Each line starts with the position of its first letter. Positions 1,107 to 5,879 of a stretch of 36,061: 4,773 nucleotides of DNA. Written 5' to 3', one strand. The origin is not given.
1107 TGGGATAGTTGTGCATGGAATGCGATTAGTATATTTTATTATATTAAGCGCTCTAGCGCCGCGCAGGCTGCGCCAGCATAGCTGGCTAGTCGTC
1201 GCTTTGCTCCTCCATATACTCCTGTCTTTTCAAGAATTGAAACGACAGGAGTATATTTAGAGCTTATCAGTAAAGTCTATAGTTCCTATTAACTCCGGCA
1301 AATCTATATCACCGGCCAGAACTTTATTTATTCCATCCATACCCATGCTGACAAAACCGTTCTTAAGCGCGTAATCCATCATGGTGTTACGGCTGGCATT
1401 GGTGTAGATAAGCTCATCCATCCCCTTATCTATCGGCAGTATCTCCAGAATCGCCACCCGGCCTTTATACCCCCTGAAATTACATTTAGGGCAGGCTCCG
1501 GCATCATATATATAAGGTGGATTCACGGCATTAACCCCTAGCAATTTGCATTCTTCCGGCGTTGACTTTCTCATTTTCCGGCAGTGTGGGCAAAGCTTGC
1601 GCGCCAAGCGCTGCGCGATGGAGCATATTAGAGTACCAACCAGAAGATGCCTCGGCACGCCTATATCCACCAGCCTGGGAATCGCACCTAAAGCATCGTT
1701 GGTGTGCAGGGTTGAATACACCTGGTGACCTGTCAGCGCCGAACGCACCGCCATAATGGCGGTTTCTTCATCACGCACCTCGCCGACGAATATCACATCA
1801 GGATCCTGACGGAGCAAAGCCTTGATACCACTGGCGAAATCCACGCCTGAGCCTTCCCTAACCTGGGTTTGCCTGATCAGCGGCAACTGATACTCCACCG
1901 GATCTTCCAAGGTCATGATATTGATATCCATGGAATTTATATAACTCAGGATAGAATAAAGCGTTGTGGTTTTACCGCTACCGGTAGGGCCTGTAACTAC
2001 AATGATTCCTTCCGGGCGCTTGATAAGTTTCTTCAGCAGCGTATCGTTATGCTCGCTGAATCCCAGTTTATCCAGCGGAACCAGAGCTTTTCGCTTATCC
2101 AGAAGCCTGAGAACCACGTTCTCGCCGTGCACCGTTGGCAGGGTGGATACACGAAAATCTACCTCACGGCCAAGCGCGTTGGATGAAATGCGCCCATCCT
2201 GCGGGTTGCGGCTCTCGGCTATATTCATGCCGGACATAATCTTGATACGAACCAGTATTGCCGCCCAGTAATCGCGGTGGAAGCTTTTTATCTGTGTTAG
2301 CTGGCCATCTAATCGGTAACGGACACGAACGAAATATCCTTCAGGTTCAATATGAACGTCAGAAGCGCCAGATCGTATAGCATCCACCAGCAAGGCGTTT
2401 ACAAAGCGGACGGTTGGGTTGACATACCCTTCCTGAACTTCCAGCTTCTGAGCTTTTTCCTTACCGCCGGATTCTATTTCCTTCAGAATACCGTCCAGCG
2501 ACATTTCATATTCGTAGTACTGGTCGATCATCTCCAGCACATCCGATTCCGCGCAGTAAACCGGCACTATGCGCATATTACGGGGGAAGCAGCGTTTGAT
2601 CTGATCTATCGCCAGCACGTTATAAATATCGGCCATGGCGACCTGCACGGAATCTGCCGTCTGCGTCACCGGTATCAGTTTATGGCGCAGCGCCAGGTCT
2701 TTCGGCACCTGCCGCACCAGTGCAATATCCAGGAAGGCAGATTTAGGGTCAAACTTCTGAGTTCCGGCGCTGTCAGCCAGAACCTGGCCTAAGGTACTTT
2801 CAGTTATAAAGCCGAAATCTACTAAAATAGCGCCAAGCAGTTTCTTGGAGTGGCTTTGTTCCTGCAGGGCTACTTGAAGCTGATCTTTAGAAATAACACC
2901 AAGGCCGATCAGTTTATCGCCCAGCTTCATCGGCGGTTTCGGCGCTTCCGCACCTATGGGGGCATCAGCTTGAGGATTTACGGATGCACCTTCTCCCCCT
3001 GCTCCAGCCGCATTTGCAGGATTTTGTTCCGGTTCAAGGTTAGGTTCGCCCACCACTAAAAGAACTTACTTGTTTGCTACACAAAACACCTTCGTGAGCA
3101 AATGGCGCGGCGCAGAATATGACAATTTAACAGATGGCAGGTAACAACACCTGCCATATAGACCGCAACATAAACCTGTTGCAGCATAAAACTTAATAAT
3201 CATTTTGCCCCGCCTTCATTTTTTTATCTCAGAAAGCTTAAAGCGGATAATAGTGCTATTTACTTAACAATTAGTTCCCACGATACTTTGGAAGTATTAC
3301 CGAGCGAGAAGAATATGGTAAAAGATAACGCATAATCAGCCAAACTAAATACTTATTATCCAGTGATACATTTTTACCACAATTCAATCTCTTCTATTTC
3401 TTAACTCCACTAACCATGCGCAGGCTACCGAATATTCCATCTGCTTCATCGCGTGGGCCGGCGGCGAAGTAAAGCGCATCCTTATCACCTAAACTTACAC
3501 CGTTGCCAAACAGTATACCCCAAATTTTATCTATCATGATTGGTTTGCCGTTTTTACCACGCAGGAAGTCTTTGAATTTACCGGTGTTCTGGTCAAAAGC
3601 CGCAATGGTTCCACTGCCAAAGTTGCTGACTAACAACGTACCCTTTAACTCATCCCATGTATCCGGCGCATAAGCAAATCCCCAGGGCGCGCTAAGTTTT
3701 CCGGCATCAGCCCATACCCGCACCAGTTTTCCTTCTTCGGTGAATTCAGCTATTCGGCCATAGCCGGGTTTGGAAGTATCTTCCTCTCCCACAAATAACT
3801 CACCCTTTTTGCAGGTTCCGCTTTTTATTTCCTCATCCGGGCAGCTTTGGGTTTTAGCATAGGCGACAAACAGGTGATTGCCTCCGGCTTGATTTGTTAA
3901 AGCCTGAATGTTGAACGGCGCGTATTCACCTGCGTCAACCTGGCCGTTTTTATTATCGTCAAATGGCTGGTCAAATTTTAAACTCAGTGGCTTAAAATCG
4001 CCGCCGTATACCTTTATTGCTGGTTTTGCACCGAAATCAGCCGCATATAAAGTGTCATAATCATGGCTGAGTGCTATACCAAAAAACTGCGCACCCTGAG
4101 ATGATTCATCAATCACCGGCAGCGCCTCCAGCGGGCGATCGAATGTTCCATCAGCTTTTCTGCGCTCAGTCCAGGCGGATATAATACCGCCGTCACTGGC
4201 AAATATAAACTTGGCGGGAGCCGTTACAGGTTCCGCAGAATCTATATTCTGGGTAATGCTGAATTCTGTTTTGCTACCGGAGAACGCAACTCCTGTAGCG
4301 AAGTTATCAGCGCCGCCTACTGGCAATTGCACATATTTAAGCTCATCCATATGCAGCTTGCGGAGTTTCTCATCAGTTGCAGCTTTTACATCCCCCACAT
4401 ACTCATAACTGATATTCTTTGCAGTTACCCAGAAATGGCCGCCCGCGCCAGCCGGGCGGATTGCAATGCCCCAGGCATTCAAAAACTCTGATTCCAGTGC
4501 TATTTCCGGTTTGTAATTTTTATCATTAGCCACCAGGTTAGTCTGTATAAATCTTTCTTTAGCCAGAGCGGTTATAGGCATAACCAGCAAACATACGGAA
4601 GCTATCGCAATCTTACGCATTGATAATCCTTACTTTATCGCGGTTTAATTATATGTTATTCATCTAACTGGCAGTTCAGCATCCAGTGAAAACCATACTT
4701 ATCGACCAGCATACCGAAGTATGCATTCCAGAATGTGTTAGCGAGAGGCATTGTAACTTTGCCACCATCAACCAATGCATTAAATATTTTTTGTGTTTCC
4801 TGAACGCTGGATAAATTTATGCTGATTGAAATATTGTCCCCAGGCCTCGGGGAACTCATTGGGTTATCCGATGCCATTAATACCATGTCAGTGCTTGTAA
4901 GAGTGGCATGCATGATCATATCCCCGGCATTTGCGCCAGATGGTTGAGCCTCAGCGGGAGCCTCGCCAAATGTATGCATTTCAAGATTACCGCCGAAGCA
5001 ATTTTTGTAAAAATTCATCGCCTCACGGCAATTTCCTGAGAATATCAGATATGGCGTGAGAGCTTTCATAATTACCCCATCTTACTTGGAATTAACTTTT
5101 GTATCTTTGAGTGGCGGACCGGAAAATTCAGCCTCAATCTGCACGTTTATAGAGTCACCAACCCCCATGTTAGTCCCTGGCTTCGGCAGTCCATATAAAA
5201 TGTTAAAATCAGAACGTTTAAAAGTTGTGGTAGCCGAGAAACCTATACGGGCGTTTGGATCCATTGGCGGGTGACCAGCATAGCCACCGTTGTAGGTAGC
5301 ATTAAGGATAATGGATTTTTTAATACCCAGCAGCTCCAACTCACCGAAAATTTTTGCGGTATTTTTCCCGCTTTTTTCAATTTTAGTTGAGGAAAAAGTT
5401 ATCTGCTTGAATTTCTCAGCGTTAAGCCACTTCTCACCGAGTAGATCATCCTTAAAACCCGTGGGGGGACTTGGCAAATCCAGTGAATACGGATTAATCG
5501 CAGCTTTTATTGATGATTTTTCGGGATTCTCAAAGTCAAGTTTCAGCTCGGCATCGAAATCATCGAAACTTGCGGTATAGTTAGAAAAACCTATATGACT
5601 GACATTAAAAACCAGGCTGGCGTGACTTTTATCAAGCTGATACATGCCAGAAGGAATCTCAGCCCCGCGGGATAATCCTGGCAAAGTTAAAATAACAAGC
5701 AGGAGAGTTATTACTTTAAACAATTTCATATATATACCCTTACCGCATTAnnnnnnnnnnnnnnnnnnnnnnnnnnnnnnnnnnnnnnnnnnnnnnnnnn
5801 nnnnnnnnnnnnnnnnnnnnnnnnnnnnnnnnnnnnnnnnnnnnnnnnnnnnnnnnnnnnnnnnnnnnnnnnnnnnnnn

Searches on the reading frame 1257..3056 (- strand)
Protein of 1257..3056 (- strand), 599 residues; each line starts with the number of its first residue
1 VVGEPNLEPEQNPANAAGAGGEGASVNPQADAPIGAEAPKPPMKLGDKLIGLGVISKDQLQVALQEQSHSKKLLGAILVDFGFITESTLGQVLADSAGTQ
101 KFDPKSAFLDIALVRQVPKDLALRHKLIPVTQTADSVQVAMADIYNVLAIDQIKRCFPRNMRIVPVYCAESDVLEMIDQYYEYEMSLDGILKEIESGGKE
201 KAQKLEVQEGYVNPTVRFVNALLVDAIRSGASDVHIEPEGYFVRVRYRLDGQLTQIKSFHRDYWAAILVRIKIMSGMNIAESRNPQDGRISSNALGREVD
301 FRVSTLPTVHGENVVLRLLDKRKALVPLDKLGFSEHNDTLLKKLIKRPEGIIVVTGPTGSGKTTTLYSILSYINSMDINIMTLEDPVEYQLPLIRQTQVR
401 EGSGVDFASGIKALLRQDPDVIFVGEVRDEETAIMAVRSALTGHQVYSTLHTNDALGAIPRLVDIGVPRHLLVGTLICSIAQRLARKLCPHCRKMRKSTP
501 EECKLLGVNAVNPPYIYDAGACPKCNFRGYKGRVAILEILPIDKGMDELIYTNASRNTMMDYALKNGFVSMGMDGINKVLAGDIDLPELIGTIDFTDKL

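Call 33: search_protein_families(library=pfam, proteins=[window:1257-3056:-], max_evalue=0.001)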
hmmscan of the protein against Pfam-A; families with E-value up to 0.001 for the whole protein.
window:1257-3056:- (599 aa): 3 families
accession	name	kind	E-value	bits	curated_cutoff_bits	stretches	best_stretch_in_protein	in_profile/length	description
PF00437.27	T2SSE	-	1.8e-121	405.7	24.9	1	213-589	6-368/370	Type II/IV secretion system protein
PF05157.20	MshEN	-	2.2e-15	56.8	23.1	1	110-186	14-89/90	MshEN domain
PF25199.1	nSTAND_NTPase5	-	0.00065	20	34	0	340-388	28-81/145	Novel STAND NTPase 5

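Call 48: search_protein_families(library=ncbifam, proteins=[window:1257-3056:-], max_evalue=0.01)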
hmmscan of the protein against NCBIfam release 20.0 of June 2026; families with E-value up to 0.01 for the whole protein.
window:1257-3056:- (599 aa): 24 families
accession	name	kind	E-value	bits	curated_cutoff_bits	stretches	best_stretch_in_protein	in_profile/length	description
TIGR02533.1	type_II_gspE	equivalog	8.4e-150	499.6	630.25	1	114-589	1-482/486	type II secretion system ATPase GspE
TIGR02538.1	type_IV_pilB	equivalog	2.2e-148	495.3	675.65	1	45-586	2-555/564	type IV-A pilus assembly ATPase PilB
NF053534.1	T4PilAsmATPsTfpB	equivalog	4.7e-124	414.9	850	1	84-590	63-579/584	type IV pilus assembly ATPase TfpB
NF007755.0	PRK10436.1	equivalog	8.5e-117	390.6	617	1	119-591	11-457/465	type II secretion system protein GspE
NF041000.1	ATPase_ComGA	equivalog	9.7e-76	254.3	300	1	221-485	2-265/267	competence type IV pilus ATPase ComGA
TIGR01420.1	pilT_fam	subfamily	2.1e-51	175.2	319.1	1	220-483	3-266/343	PilT/PilU family type 4a pilus ATPase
TIGR02525.1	plasmid_TraJ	equivalog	5.4e-23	81.6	368.3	1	339-465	140-272/372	plasmid transfer ATPase TraJ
NF058587.1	archaellum_moto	equivalog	6.4e-21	74.7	550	1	352-469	278-402/527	archaellum flagellar ATPase motor FlaI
TIGR02524.1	dot_icm_DotB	equivalog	1.8e-20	73.4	463.3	1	345-464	130-258/358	Dot/Icm type IV secretion system ATPase DotB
NF053729.1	c-di-GMP_motif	domain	9.1e-16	57.4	38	1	44-95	1-52/53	cyclic di-GMP-binding domain-containing protein, MshE-related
TIGR02782.1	TrbB_P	equivalog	4.1e-15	55.9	304.55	1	337-463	125-253/303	P-type conjugative transfer ATPase TrbB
NF008411.1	PRK11234.1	equivalog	1e-14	53.9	1170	1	33-223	473-662/723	cyclic di-3',5'-guanylate-activated glycosyltransferase NfrB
TIGR02788.1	VirB11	equivalog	3e-14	52.8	249.95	1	335-464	131-264/308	P-type DNA transfer ATPase VirB11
TIGR03819.1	heli_sec_ATPase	hypoth_equivalog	1.3e-13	50.9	373.15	1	267-466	99-301/340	TadA family conjugal transfer-associated ATPase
NF010407.0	PRK13833.1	subfamily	1.2e-12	47.9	499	1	351-463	146-260/323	conjugal transfer protein TrbB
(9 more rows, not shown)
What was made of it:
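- On Type IV pilin / prepilin with a class III signal peptide: A PilB/GspE-type ATPase with an MshEN domain is at 1257-3056 (calls 33, 48).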

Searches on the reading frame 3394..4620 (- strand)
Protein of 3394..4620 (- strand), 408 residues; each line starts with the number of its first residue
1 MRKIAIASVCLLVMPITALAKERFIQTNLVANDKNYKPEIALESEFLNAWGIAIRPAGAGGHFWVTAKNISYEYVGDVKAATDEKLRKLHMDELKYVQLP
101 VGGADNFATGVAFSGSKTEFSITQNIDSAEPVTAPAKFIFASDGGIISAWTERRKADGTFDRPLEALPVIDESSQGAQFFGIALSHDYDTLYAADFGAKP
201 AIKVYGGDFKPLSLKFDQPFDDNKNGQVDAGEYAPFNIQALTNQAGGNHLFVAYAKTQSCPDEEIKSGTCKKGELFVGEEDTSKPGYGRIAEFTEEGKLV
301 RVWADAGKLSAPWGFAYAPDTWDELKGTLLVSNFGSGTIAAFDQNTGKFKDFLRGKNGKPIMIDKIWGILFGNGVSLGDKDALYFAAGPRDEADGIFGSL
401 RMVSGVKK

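Call 33: search_protein_families(library=pfam, proteins=[window:3394-4620:-], max_evalue=0.001)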
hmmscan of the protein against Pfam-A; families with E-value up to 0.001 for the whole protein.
window:3394-4620:- (408 aa): 0 families

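Call 48: search_protein_families(library=ncbifam, proteins=[window:3394-4620:-], max_evalue=0.01)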
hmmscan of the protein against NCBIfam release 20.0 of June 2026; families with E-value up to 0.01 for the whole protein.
window:3394-4620:- (408 aa): 1 family
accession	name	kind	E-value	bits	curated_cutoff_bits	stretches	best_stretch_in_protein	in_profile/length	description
TIGR03118.1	PEPCTERM_chp_1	hypoth_equivalog_domain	4e-71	239.7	79.95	1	24-402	1-336/336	TIGR03118 family protein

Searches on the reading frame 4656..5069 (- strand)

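Call 33: search_protein_families(library=pfam, proteins=[window:4656-5069:-], max_evalue=0.001)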
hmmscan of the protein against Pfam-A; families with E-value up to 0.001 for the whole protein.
window:4656-5069:- (137 aa): 2 families
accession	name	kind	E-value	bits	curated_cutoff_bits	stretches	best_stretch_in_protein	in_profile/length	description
PF06983.19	3-dmu-9_3-mt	-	2.1e-12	48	24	1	3-130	2-114/116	3-demethylubiquinone-9 3-methyltransferase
PF00903.31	Glyoxalase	-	5.5e-10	40.1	20.6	1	7-130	5-120/121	Glyoxalase/Bleomycin resistance protein/Dioxygenase superfamily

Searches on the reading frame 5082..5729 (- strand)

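Call 33: search_protein_families(library=pfam, proteins=[window:5082-5729:-], max_evalue=0.001)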
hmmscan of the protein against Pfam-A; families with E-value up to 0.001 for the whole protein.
window:5082-5729:- (215 aa): 1 family
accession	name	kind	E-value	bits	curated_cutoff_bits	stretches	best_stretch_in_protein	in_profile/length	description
PF04264.18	YceI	-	9.6e-34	117.3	23.7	1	30-202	1-150/150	YceI-like domain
